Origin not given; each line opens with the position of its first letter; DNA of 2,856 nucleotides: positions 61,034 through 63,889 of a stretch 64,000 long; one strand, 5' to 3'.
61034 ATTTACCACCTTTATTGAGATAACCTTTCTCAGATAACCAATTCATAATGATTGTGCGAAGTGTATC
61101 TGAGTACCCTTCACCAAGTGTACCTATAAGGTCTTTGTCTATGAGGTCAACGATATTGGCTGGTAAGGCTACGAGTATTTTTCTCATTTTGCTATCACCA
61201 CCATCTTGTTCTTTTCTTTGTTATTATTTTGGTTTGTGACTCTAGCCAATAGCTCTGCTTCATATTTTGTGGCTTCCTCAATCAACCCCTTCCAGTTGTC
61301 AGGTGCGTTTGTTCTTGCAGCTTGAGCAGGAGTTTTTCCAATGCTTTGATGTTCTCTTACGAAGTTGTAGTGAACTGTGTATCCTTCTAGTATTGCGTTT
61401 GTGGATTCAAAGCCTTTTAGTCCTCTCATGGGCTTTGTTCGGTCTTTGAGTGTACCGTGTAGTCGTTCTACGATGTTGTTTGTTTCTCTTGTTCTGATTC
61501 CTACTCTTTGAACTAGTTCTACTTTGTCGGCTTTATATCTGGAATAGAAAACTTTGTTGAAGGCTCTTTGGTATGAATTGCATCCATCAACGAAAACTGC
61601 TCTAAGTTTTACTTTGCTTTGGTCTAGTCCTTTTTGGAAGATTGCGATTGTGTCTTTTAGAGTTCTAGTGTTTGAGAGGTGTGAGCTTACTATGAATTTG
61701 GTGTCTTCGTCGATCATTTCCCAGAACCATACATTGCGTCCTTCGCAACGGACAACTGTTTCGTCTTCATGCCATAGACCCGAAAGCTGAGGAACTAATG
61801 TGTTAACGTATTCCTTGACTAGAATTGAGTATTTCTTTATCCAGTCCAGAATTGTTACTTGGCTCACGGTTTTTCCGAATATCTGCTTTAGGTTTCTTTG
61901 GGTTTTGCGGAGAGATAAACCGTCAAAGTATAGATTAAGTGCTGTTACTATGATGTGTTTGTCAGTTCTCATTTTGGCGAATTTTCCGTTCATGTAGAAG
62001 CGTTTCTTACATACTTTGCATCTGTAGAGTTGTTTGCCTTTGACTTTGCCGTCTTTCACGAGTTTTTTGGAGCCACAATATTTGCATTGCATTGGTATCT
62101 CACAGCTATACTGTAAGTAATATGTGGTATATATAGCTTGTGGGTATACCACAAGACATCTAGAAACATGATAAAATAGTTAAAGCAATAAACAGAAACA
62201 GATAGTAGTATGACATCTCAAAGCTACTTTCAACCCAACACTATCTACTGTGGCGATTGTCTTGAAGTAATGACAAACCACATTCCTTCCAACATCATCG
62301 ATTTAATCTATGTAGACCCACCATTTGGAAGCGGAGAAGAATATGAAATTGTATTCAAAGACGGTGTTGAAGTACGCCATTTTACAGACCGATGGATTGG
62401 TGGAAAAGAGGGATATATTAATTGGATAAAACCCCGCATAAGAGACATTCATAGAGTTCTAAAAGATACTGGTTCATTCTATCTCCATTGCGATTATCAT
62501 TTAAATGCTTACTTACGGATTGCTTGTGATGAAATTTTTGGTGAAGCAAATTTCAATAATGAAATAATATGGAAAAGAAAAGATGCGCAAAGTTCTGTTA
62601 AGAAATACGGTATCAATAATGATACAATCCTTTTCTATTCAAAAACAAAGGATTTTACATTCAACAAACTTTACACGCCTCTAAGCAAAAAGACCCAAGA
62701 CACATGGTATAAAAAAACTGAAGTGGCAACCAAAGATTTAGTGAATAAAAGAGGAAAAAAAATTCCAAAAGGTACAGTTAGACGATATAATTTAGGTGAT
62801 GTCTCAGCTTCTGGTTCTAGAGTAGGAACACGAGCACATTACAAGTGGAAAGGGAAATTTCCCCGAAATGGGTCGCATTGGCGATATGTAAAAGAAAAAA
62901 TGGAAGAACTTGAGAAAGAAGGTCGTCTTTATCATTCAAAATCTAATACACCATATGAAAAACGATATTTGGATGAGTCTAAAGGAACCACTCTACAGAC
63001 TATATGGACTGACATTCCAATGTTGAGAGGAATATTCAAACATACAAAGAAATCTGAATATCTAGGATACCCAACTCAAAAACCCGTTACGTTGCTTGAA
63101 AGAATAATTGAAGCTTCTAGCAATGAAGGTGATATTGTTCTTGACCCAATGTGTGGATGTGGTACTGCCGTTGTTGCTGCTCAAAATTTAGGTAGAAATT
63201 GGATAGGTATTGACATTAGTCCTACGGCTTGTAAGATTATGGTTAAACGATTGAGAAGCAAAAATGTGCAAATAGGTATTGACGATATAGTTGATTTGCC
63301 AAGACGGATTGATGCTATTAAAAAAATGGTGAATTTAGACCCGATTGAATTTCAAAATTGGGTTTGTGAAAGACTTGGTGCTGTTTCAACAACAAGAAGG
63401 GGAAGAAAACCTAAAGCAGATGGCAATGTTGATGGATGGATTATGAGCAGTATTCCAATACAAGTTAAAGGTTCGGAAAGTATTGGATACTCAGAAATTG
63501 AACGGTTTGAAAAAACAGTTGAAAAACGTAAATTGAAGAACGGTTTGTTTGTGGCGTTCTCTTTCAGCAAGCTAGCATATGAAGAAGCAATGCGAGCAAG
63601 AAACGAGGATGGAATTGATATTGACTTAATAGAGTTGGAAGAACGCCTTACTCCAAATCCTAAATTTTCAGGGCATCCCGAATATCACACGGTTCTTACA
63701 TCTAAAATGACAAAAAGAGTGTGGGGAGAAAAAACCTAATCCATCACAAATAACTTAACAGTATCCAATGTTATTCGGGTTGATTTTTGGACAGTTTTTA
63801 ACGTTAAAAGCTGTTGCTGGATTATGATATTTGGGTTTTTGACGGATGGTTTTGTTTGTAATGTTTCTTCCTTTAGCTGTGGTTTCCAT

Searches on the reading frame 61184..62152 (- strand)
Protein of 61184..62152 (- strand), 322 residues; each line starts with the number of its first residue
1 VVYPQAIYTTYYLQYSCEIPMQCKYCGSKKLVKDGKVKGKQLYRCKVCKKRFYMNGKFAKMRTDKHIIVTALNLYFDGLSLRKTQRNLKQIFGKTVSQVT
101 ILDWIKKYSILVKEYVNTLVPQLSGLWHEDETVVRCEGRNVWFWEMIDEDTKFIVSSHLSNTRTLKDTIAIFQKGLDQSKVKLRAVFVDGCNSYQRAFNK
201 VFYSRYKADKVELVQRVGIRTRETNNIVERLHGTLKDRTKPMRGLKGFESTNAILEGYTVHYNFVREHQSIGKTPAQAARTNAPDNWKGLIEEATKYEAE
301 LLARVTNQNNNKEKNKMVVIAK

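Call 3: search_protein_families(library=pfam, proteins=[window:61184-62152:-], max_evalue=0.1)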
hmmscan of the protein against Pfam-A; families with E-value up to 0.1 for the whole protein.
window:61184-62152:- (322 aa): 4 families
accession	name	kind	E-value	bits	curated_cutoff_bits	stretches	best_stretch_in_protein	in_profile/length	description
PF13610.12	DDE_Tnp_IS240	-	7.8e-21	75.1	27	1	127-268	4-139/139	DDE domain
PF13683.12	rve_3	-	1.3e-06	28.5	26.5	1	221-274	12-65/67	Integrase core domain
PF00872.24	Transposase_mut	-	0.003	16.9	21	1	61-117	97-153/379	Transposase, Mutator family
PF00665.32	rve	-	0.0075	16.9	32.6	1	125-180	6-63/102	Integrase core domain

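Call 4: search_protein_families(library=padloc, proteins=[window:61184-62152:-], max_evalue=0.1)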
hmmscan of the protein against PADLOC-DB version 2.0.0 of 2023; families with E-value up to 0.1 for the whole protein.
window:61184-62152:- (322 aa): 0 families

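Call 8: search_protein_families(library=ncbifam, proteins=[window:61184-62152:-], max_evalue=0.1)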
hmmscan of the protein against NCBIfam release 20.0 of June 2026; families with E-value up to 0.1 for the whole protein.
window:61184-62152:- (322 aa): 13 families
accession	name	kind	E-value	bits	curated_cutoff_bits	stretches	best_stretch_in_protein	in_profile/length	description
NF033587.1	transpos_IS6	equivalog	3.8e-41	141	125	1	58-266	1-202/202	IS6 family transposase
NF033558.1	transpos_IS1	equivalog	6.6e-18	65.4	100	1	23-207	1-176/199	IS1 family transposase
NF033577.2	transpos_IS481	equivalog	4.4e-14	52.7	224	1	124-278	129-283/284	IS481 family transposase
NF050000.1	IS1_IS1595_Zn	domain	9.9e-10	38.8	28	1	23-53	1-32/34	IS1/IS1595 family N-terminal zinc-binding domain-containing protein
NF048018.1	IS256_N_4Cys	domain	3.5e-09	37.1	27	1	22-52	1-31/31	transposase-like zinc-binding domain-containing protein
NF033517.1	transpos_IS66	equivalog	5.1e-08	32.4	180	1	71-176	96-203/387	IS66 family transposase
NF033516.0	transpos_IS3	equivalog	2.7e-07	30.2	160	1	126-277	218-367/369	IS3 family transposase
NF033588.1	transpos_ISC774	exception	7.9e-07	28.8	200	1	67-195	20-133/195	IS6 family transposase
NF033543.2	transpos_IS256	equivalog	1.3e-06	27.7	150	1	61-116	56-113/338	IS256 family transposase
NF048019.1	IS256_Zn_var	equivalog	6.1e-06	25.7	150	1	25-201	2-160/304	IS256 family transposase, variant Zn-binding type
NF041731.2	transpos_ISH6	equivalog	0.0036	16.1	240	0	45-198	91-248/414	ISH6 family transposase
NF047912.1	ECs_2282_CxxC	subfamily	0.044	13.7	37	1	19-52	1-37/60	ECs_2282 family putative zinc-binding protein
TIGR01137.1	cysta_beta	equivalog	0.065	11.9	510.25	1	124-213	318-407/457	cystathionine beta-synthase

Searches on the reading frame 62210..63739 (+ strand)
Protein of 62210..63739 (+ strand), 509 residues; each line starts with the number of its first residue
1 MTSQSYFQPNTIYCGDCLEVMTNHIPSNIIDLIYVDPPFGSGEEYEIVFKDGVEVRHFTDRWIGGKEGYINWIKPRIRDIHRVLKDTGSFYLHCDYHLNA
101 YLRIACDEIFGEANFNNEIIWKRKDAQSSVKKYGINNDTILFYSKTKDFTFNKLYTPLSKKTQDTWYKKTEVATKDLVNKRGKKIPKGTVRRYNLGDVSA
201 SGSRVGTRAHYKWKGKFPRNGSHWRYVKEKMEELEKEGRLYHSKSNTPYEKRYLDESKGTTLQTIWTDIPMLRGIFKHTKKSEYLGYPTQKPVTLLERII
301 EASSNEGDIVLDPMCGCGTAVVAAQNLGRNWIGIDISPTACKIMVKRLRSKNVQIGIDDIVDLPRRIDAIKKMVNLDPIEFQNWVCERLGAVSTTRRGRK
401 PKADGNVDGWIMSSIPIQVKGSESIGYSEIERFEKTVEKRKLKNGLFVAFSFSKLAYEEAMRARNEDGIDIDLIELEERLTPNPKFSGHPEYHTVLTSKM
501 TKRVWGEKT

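Call 3: search_protein_families(library=pfam, proteins=[window:62210-63739:+], max_evalue=0.1)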
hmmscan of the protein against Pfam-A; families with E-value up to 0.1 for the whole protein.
window:62210-63739:+ (509 aa): 11 families
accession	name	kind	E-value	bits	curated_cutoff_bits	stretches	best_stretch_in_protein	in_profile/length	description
PF01555.25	N6_N4_Mtase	-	3.1e-49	168.3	26.7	1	30-345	1-220/221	DNA methylase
PF04471.18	Mrr_cat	-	6.3e-06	26.7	21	1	375-474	3-106/115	Restriction endonuclease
PF13649.12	Methyltransf_25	-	7.7e-05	23.8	27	1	310-365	1-60/97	Methyltransferase domain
PF09445.16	Methyltransf_15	-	8.9e-05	22.6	22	1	309-355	3-49/165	RNA cap guanine-N2 methyltransferase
PF13847.12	Methyltransf_31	-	0.00048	20.3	27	1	305-364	2-67/145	Methyltransferase domain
PF01170.24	UPF0020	-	0.0021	18.3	22.3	1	304-346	26-65/197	RMKL-like, methyltransferase domain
PF08241.18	Methyltransf_11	-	0.0051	17.8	21.2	0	315-364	5-55/95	Methyltransferase domain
PF05724.17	TPMT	-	0.0057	16.8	26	1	289-343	19-74/218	Thiopurine S-methyltransferase (TPMT)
PF02390.23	Methyltransf_4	-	0.037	14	24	0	309-354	4-54/173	Putative methyltransferase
PF02475.24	TRM5-TYW2_MTfase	-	0.038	14.4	28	1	300-357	30-89/164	TRM5/TYW2 methyltransferase domain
PF22722.2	NA-iREase1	-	0.048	14.1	27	0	417-476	43-104/106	NACHT-associated inactive Restriction Endonuclease 1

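Call 4: search_protein_families(library=padloc, proteins=[window:62210-63739:+], max_evalue=0.1)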
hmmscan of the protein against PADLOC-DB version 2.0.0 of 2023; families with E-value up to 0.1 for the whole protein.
window:62210-63739:+ (509 aa): 80 families (the best 25 are shown)
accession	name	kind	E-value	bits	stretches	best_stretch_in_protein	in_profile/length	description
PDLC03354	MTase_II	-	4.6e-66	221.6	1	26-355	81-389/425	Type II methyltransferase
PDLC03339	MTase_II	-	1.7e-63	212.7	2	9-162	3-153/399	Type II methyltransferase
PDLC03371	MTase_II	-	1.8e-46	156.8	2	255-352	165-256/260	Type II methyltransferase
PDLC03644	MTase_III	-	6.4e-45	151.9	1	10-349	39-394/542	Type III methyltransferase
PDLC03300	MTase_II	-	6.4e-42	141.6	2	278-353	206-281/302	Type II methyltransferase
PDLC03638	MTase_III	-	6.6e-42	141.8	1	29-349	402-678/816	Type III methyltransferase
PDLC03299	MTase_II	-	6.2e-41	138.8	2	279-350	188-259/296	Type II methyltransferase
PDLC03636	MTase_III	-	2.2e-34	117.2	1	30-348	69-405/575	Type III methyltransferase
PDLC03633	MTase_III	-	2.1e-33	113.9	2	286-397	291-397/616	Type III methyltransferase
PDLC03634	MTase_III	-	6.6e-31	105.9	1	69-323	173-425/621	Type III methyltransferase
PDLC03216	MTase_II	-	1.1e-30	104.9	2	282-352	189-259/364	Type II methyltransferase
PDLC03265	MTase_II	-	8e-29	99.1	1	12-349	27-329/333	Type II methyltransferase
PDLC03238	MTase_II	-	1.3e-28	98.2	2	257-354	280-369/428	Type II methyltransferase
PDLC03641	MTase_III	-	7.3e-28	95.5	2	66-327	181-431/657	Type III methyltransferase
PDLC03635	MTase_III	-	3.4e-27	93.5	1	28-349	239-573/708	Type III methyltransferase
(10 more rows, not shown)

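Call 8: search_protein_families(library=ncbifam, proteins=[window:62210-63739:+], max_evalue=0.1)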
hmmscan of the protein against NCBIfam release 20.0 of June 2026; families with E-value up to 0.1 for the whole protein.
window:62210-63739:+ (509 aa): 17 families
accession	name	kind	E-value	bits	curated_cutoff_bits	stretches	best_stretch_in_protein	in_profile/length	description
NF008572.0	PRK11524.1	equivalog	2.1e-35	122.3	292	2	282-350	190-258/294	adenine-specific DNA-methyltransferase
NF050803.1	DnaMtaseCcrMCaul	equivalog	2.1e-27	96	830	2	269-351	168-250/350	adenine-specific DNA-methyltransferase CcrM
NF010253.0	PRK13699.1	subfamily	7.6e-18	65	244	2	286-349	143-206/226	DNA methyltransferase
TIGR01177.1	TIGR01177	hypoth_equivalog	8.9e-06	25.2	316.55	1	305-339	181-215/330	TIGR01177 family methyltransferase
NF011529.0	PRK14968.1-3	equivalog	0.00038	19.9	162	1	288-353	19-81/198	putative methyltransferase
NF043040.1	corrin_prot_MT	hypoth_equivalog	0.00039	19.9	180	1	296-354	31-89/216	corrinoid protein-associated methyltransferase CpaM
NF047732.1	tRNAMtaseTrm5bMeth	equivalog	0.0017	17.4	500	1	298-369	191-260/337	tRNA (guanine(37)-N1)-methyltransferase Trm5b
NF033398.1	rRNA_meth_EmtA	equivalog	0.0029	17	625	1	304-378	185-260/336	EmtA family 23S rRNA (guanine(2470)) methyltransferase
NF011527.0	PRK14968.1-1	equivalog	0.0034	17.1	242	0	292-361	20-86/192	putative methyltransferase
NF008686.0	PRK11705.1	equivalog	0.0083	15.2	400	1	305-372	166-234/383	cyclopropane fatty acyl phospholipid synthase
NF008748.0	PRK11783.1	equivalog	0.015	13.6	466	0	305-326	191-212/704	bifunctional 23S rRNA (guanine(2069)-N(7))-methyltransferase RlmK/23S rRNA (guanine(2445)-N(2))-methyltransferase RlmL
NF001790.0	PRK00517.3-3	equivalog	0.017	14.5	269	1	300-350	116-167/262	50S ribosomal protein L11 methyltransferase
NF040721.1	Trm14_Arch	equivalog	0.018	14.2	280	1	299-330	183-215/370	tRNA (guanine(6)-N2)-methyltransferase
TIGR00537.1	hemK_rel_arch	hypoth_equivalog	0.078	12.7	87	0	305-362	18-77/179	HemK2/MTQ2 family protein methyltransferase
NF045964.1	RNAP_delt_plasma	equivalog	0.084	13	72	1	142-182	10-53/77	DNA-directed RNA polymerase subunit delta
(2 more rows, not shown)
